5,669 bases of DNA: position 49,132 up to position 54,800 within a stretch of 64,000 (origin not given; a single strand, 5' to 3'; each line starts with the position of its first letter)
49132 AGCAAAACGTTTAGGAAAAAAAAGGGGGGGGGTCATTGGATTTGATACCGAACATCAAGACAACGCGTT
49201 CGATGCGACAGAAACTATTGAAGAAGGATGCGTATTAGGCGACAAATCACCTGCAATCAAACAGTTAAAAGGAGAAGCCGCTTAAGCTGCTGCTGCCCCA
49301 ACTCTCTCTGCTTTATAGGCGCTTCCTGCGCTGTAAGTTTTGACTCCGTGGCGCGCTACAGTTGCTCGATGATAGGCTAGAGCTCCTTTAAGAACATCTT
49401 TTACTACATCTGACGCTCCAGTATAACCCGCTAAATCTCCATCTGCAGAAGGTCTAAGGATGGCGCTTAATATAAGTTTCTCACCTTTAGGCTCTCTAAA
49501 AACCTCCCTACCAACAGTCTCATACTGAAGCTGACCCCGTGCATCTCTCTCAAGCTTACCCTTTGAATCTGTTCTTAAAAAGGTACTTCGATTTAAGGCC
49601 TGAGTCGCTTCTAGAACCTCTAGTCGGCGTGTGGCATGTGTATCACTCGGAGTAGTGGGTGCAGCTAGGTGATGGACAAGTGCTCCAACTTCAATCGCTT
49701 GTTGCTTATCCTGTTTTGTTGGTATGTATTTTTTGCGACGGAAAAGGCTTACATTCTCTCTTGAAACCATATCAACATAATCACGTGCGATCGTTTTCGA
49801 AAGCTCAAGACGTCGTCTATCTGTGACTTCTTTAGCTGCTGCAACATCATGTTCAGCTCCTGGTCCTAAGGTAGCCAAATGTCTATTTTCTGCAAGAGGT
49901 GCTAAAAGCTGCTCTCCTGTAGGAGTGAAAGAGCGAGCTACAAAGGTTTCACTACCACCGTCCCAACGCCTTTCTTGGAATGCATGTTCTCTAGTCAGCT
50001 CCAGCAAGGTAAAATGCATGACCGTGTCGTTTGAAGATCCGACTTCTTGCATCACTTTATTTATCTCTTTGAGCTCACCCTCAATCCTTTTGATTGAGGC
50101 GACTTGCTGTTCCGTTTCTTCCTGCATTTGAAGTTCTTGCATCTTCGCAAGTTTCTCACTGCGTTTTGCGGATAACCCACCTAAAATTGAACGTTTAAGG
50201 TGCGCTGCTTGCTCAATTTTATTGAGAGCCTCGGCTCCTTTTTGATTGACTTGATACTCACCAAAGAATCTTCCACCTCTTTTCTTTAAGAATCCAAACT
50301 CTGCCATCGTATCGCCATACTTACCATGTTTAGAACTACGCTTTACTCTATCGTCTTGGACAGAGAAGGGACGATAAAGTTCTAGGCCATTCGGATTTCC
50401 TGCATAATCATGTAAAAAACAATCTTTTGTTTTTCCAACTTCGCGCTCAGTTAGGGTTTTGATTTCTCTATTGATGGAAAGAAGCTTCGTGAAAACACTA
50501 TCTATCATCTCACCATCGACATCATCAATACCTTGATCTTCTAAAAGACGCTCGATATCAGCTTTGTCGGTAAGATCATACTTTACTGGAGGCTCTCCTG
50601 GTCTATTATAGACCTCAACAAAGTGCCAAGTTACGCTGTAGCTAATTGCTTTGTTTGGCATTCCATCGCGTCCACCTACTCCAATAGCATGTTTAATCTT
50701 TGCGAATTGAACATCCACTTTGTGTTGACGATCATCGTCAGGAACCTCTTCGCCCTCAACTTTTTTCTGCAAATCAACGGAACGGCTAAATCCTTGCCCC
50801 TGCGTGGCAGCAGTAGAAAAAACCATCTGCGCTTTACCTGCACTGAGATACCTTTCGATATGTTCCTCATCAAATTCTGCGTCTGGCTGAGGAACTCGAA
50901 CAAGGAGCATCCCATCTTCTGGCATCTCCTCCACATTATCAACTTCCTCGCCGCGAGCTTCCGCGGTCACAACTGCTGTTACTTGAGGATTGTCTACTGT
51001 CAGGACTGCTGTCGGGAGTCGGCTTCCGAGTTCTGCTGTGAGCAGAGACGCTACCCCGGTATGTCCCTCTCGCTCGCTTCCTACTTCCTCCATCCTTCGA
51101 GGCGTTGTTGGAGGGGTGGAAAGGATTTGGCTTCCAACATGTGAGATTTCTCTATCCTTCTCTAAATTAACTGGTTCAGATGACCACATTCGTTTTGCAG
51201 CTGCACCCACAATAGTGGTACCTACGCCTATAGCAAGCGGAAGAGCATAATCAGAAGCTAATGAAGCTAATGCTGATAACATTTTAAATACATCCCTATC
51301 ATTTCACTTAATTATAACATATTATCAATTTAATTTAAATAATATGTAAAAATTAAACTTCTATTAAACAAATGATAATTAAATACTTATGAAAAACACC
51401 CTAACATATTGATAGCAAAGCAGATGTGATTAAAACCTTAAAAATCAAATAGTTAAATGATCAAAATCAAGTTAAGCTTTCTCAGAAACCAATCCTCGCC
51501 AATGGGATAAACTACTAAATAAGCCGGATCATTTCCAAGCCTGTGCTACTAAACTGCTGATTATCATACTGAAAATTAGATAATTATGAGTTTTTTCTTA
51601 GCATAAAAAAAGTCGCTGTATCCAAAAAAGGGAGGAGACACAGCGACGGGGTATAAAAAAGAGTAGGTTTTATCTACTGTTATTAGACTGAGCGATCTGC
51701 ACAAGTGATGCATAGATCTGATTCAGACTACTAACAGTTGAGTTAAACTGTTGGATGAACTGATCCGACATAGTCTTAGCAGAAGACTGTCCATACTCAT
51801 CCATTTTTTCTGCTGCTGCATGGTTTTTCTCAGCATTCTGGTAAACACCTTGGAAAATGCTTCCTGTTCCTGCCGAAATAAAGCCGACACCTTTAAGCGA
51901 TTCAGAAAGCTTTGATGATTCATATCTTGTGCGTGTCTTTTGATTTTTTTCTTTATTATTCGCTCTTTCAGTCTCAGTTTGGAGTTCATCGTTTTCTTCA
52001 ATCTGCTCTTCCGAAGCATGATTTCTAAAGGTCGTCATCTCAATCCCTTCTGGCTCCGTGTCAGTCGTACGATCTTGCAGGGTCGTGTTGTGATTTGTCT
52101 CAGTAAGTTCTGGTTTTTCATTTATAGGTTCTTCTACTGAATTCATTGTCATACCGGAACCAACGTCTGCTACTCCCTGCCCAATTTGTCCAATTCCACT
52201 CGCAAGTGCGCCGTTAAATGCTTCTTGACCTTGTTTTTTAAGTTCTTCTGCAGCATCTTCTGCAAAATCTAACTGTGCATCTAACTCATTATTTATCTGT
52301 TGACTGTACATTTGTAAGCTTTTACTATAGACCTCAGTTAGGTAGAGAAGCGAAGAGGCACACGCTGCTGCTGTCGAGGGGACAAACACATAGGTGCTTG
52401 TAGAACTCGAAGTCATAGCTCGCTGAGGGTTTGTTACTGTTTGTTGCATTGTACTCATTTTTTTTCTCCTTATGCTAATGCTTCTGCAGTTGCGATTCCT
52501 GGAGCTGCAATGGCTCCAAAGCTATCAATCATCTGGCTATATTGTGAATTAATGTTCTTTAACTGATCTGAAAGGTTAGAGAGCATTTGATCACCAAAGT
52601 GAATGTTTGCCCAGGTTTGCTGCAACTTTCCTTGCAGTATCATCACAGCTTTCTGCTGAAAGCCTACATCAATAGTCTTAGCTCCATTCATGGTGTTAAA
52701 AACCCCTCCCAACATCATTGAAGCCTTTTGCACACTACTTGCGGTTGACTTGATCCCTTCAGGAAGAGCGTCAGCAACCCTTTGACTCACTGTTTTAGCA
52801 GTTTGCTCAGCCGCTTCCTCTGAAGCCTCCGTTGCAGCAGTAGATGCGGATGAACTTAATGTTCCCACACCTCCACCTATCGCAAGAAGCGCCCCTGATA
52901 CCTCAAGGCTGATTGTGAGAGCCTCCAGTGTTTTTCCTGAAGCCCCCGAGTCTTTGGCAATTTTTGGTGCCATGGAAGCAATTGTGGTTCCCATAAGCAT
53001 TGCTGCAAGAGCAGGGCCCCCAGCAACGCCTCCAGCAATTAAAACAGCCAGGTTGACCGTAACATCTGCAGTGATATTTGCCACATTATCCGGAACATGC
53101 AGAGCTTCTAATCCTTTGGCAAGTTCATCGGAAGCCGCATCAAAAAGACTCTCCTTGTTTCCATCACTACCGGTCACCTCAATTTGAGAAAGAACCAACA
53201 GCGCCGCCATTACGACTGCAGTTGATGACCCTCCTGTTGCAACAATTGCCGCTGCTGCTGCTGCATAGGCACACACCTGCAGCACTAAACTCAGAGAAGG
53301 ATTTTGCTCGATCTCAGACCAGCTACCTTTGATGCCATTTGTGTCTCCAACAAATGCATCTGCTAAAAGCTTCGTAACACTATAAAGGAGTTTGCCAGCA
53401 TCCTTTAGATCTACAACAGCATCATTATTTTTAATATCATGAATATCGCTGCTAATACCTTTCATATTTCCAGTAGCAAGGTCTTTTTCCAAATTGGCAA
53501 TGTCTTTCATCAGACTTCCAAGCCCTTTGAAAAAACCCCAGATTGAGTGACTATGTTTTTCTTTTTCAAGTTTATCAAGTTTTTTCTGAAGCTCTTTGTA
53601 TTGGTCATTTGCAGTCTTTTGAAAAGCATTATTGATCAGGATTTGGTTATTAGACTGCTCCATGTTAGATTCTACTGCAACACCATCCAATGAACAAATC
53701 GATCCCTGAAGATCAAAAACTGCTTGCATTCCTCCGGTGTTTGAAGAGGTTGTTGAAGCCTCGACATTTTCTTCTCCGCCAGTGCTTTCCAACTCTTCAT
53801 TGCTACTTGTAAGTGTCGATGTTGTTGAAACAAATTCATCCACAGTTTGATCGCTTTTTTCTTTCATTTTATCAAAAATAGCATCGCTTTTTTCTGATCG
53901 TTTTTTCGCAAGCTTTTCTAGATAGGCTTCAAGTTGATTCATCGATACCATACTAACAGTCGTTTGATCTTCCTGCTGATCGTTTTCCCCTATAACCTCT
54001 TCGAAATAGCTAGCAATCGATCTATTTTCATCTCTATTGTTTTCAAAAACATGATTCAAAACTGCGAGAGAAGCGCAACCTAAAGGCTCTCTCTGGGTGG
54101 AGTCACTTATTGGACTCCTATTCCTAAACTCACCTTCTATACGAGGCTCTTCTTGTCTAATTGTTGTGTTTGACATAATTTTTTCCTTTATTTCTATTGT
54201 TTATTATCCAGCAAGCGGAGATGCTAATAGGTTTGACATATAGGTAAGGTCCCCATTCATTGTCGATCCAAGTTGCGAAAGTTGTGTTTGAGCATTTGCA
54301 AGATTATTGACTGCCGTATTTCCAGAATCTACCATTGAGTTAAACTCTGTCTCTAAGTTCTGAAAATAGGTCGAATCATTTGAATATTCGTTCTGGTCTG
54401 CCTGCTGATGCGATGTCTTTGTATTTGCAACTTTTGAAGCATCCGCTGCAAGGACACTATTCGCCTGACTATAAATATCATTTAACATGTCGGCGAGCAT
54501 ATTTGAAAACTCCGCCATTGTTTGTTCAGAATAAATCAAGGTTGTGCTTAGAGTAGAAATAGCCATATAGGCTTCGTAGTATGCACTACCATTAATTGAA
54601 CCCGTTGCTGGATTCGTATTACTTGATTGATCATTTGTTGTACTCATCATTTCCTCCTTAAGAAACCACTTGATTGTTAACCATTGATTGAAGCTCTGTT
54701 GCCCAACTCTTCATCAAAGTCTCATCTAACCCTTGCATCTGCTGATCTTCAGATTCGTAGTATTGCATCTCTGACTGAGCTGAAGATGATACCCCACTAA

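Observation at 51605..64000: Three tandem paralogous operons laid out like T3SS tip/chaperone/translocator loci (lcrGVH-yopBD, pcrGVH-popBD, espADB)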

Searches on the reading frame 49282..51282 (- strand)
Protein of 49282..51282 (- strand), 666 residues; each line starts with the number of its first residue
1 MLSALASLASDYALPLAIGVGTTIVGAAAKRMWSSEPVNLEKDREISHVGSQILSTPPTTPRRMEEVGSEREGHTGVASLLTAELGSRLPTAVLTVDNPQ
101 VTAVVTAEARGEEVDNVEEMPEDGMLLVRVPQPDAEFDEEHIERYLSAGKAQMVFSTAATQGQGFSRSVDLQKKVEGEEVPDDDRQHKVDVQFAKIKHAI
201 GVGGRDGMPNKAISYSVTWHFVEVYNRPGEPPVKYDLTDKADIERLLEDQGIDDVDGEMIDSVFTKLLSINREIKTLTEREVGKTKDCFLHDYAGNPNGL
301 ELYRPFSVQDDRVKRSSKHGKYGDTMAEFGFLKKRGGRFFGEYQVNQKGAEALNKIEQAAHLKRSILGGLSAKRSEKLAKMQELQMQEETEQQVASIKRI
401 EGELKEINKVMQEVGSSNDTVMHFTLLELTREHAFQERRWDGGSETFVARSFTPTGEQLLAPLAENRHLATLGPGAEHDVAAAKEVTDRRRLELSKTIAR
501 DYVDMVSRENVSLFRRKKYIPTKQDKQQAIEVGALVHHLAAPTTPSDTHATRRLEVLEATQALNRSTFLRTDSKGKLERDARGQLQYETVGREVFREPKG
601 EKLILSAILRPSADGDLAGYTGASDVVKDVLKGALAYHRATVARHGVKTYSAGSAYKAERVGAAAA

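Call 8: search_protein_families(library=pfam, proteins=[window:49282-51282:-], max_evalue=0.001)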
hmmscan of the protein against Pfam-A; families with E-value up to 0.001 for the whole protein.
window:49282-51282:- (666 aa): 0 families

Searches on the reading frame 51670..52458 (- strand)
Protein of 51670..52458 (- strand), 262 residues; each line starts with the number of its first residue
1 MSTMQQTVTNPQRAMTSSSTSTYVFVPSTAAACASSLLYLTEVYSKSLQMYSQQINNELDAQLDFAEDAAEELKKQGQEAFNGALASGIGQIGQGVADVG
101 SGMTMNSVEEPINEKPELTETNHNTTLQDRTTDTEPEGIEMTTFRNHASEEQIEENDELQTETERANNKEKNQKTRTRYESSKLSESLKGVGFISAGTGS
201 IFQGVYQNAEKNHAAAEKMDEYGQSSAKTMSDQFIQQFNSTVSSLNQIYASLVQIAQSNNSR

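Call 3: search_protein_families(library=pfam, proteins=[window:51670-52458:-], max_evalue=1)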
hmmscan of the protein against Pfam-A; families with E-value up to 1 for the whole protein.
window:51670-52458:- (262 aa): 2 families
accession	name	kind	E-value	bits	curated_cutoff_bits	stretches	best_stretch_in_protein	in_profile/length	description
PF05802.16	SctB2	-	0.00015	22.7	26.5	1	69-252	38-156/162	SPI-2 type 3 secretion system translocon protein SctB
PF14450.12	FtsA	-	0.47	11.3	31.8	0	43-78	21-57/127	Cell division protein FtsA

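Call 4: search_protein_families(library=ncbifam, proteins=[window:51670-52458:-], max_evalue=1)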
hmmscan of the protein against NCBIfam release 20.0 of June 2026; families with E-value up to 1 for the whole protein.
window:51670-52458:- (262 aa): 2 families
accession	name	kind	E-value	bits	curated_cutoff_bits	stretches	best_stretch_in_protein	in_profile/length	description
NF033542.1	transpos_IS110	equivalog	0.0011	18.2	140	1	19-198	109-235/343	IS110 family RNA-guided transposase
NF038055.1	T3SS_SctB_pilot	subfamily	0.01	15.3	37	1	39-261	92-304/313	type III secretion system translocon subunit SctB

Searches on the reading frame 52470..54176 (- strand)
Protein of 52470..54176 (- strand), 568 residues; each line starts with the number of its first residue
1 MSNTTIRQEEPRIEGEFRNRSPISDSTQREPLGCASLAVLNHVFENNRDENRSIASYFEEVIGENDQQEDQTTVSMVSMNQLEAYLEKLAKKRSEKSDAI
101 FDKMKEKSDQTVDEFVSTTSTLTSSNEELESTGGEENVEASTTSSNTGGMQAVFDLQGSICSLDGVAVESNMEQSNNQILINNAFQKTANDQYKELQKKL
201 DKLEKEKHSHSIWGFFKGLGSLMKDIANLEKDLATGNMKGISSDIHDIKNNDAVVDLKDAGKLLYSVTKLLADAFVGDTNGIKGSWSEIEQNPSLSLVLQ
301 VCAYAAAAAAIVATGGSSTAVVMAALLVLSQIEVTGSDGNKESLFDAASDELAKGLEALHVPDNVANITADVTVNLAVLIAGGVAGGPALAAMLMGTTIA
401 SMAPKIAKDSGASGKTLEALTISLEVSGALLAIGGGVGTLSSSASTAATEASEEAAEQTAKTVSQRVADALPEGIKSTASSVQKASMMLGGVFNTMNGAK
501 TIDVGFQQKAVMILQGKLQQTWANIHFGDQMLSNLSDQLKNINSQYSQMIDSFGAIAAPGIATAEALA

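Call 3: search_protein_families(library=pfam, proteins=[window:52470-54176:-], max_evalue=1)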
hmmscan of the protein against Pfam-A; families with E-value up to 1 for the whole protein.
window:52470-54176:- (568 aa): 4 families
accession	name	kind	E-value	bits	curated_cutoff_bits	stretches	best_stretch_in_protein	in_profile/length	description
PF04711.18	ApoA-II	-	0.0085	16.9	27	1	157-204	10-56/99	Apolipoprotein A-II (ApoA-II)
PF08965.17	Aca2_YdiL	-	0.16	12.6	23.8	0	80-122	45-87/118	Aca2/YdiL-like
PF21408.2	MTR4-like_stalk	-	0.19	12.4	24.2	0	188-231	12-50/64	Exosome RNA helicase MTR4-like, stalk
PF19191.5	HEF_HK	-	0.6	11.1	24.1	0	36-89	5-58/67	HEF_HK domain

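Call 4: search_protein_families(library=ncbifam, proteins=[window:52470-54176:-], max_evalue=1)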
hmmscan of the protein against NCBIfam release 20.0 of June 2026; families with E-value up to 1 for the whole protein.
window:52470-54176:- (568 aa): 1 family
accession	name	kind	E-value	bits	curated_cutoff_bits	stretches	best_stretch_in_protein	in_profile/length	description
NF010247.0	PRK13694.1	subfamily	0.73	9.6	94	0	72-106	4-37/83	hypothetical protein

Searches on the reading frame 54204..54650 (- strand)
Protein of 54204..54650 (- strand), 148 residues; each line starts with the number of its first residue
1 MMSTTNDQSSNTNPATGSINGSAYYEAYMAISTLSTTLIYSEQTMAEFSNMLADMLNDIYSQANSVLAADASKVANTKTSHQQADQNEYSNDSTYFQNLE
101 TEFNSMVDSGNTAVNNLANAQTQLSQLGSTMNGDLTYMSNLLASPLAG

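Call 46: search_protein_families(library=pfam, proteins=[window:54204-54650:-], max_evalue=0.1)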
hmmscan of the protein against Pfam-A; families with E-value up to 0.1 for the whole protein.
window:54204-54650:- (148 aa): 2 families
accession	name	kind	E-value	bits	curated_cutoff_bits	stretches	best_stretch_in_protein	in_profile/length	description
PF18476.7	PIN_8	-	0.0014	19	26.1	1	28-123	24-123/227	PIN like domain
PF03148.19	Tektin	-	0.027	13.7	34.3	1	40-126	219-304/383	Tektin family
